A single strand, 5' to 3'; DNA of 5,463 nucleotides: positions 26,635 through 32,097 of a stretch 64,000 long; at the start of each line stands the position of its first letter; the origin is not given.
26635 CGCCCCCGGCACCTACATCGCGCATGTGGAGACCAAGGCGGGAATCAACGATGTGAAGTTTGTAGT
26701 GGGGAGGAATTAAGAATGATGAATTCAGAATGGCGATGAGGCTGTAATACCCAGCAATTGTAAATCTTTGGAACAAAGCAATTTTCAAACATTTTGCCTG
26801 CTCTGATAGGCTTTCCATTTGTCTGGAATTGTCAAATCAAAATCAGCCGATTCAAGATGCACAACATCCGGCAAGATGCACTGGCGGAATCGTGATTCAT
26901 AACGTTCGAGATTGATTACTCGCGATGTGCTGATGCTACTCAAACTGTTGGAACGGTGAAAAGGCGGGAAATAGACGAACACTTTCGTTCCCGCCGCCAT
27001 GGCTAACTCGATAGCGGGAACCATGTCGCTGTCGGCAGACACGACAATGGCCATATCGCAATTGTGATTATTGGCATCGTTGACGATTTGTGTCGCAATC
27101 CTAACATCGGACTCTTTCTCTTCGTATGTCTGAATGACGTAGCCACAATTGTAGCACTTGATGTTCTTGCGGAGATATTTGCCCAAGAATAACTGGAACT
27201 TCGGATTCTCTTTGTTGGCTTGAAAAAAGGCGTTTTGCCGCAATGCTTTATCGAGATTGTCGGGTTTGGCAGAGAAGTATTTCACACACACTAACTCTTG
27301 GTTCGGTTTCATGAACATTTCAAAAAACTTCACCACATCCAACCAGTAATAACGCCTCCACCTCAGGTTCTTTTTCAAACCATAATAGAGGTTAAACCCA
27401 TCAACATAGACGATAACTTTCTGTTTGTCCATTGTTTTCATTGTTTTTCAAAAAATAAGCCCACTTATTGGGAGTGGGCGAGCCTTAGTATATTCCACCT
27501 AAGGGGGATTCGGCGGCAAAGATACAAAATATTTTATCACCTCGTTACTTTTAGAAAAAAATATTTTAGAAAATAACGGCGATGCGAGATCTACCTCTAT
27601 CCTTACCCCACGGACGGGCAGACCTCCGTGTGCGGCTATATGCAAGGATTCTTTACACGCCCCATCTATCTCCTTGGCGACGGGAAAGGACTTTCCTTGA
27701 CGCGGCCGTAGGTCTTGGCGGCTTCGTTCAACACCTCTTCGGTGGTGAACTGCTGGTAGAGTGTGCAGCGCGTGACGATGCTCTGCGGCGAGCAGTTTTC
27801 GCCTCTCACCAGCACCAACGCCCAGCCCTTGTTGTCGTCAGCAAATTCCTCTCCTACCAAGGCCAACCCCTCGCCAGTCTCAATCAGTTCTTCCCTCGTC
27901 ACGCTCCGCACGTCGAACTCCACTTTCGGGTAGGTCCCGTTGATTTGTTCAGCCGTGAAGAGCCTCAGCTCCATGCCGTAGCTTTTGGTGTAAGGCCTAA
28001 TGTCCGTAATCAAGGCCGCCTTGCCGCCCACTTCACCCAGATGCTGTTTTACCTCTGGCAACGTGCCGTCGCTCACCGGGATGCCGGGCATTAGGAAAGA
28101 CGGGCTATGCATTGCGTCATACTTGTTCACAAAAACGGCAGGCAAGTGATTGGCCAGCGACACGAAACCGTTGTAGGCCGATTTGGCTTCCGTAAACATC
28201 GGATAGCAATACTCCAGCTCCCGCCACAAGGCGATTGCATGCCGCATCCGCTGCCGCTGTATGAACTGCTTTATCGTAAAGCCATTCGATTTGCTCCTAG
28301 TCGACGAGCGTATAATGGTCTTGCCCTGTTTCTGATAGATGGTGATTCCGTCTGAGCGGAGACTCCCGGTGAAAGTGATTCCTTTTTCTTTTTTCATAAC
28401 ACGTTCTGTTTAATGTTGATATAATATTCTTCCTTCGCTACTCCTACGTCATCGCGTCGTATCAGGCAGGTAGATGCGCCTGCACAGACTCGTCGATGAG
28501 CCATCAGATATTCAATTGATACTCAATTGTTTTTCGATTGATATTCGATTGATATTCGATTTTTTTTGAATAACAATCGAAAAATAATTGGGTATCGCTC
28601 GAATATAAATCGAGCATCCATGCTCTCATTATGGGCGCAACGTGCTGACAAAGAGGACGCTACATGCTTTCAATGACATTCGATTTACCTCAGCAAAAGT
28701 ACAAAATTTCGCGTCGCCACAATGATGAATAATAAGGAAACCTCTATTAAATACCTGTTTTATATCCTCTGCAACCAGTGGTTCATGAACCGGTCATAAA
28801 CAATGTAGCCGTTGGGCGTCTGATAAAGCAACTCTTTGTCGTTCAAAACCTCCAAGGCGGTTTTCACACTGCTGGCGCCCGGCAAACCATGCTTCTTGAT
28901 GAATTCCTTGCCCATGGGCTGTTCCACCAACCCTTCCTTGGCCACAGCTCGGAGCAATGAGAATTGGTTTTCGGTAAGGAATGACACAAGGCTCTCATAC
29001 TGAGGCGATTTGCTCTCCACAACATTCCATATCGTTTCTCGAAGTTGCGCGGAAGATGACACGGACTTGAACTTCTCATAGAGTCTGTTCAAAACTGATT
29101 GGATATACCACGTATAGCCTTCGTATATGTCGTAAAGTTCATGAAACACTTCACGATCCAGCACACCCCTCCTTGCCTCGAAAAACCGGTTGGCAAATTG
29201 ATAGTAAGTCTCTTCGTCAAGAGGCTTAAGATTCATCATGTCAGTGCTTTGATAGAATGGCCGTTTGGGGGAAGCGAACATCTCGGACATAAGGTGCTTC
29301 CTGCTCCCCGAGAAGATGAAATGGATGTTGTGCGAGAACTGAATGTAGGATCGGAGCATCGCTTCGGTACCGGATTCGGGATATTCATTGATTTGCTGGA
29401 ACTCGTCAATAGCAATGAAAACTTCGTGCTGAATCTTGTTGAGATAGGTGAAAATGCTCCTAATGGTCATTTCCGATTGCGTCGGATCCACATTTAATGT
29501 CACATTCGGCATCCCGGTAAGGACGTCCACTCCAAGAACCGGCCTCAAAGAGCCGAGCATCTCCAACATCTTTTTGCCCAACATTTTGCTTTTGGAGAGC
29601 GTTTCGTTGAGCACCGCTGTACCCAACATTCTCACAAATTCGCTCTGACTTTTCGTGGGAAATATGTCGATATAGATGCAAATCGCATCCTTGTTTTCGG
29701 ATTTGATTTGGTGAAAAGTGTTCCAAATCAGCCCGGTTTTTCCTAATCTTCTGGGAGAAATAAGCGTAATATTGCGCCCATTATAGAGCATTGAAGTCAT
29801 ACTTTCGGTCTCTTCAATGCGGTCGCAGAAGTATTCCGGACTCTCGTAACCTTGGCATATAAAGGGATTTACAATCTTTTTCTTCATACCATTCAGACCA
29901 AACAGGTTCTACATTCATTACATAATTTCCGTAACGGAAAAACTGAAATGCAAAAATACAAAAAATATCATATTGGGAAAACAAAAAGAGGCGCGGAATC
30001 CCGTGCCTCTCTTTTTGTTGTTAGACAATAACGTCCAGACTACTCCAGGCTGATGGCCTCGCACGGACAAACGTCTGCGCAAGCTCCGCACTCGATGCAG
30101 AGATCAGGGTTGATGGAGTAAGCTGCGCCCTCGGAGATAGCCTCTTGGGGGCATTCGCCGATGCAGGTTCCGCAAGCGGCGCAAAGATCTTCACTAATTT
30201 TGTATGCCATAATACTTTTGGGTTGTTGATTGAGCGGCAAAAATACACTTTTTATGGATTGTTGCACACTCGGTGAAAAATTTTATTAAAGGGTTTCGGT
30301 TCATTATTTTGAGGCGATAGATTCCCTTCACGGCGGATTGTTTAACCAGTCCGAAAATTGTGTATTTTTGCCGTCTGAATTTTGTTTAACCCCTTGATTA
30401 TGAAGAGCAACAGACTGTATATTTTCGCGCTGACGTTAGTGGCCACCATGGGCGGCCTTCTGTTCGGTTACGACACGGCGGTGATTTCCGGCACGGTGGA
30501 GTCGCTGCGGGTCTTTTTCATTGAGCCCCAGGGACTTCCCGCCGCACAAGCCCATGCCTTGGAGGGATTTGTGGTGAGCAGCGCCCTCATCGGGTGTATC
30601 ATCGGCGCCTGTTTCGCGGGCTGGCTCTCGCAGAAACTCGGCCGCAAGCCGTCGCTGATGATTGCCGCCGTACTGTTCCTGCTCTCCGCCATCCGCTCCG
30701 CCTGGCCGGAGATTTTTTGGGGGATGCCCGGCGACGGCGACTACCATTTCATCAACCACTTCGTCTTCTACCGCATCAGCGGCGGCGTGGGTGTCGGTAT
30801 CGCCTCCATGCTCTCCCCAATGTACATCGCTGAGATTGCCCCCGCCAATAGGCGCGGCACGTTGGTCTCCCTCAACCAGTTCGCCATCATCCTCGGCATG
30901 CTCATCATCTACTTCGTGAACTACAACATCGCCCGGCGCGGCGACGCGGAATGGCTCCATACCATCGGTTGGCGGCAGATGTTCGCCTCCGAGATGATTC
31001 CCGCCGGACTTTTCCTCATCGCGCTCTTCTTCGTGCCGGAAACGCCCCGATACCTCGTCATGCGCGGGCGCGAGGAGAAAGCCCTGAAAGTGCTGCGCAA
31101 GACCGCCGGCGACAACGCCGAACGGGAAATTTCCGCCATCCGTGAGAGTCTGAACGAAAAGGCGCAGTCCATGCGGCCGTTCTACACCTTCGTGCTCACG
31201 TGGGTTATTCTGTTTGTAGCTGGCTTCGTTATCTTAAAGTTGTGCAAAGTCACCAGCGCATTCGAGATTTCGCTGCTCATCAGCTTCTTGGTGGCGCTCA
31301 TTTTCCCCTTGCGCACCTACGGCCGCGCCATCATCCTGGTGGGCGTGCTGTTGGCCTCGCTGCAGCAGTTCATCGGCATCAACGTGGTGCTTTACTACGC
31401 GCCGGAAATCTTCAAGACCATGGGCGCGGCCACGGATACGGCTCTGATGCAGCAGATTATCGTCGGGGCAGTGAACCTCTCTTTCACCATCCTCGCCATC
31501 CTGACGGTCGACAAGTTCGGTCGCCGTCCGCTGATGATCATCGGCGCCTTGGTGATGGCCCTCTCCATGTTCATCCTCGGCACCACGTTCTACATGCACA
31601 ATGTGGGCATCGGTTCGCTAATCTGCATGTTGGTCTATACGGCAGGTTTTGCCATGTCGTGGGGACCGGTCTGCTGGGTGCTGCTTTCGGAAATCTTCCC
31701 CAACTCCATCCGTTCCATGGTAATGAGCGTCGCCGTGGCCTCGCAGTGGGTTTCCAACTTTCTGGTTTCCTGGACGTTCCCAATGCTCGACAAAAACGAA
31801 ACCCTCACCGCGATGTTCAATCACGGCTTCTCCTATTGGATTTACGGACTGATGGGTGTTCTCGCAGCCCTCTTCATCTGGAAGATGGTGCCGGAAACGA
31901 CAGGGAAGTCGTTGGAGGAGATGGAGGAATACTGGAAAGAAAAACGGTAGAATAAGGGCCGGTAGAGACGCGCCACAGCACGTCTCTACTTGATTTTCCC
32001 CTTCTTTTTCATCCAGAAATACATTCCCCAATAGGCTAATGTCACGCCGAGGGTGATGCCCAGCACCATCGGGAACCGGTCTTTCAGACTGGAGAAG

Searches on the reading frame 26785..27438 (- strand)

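Call 73: search_protein_families(library=pfam, proteins=[window:26785-27438:-], max_evalue=0.00001)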
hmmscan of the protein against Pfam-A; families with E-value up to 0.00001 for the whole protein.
window:26785-27438:- (217 aa): 1 family
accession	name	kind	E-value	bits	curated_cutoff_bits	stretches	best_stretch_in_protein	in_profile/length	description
PF01936.24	NYN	-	5.7e-13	50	24.2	1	7-171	1-139/145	NYN domain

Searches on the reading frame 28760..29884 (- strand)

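Call 73: search_protein_families(library=pfam, proteins=[window:28760-29884:-], max_evalue=0.00001)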
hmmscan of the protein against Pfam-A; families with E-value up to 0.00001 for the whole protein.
window:28760-29884:- (374 aa): 3 families
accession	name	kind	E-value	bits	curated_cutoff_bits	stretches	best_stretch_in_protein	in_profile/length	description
PF01637.24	ATPase_2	-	5e-10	40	33.2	1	19-263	1-224/225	ATPase domain predominantly from Archaea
PF13173.12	AAA_14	-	1.4e-06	28.8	27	0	144-207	50-111/129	AAA domain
PF13401.12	AAA_22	-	7.2e-06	26.8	27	0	37-195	6-124/130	AAA domain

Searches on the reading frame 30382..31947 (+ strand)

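Call 73: search_protein_families(library=pfam, proteins=[window:30382-31947:+], max_evalue=0.00001)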
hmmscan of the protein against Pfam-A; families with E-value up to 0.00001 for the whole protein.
window:30382-31947:+ (522 aa): 2 families
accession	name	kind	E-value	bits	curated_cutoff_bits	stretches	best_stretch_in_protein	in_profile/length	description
PF00083.30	Sugar_tr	-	1.2e-121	407.3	22.3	2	18-267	2-245/452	Sugar (and other) transporter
PF07690.21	MFS_1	-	5.3e-25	88.5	33.4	2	62-459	35-343/347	Major Facilitator Superfamily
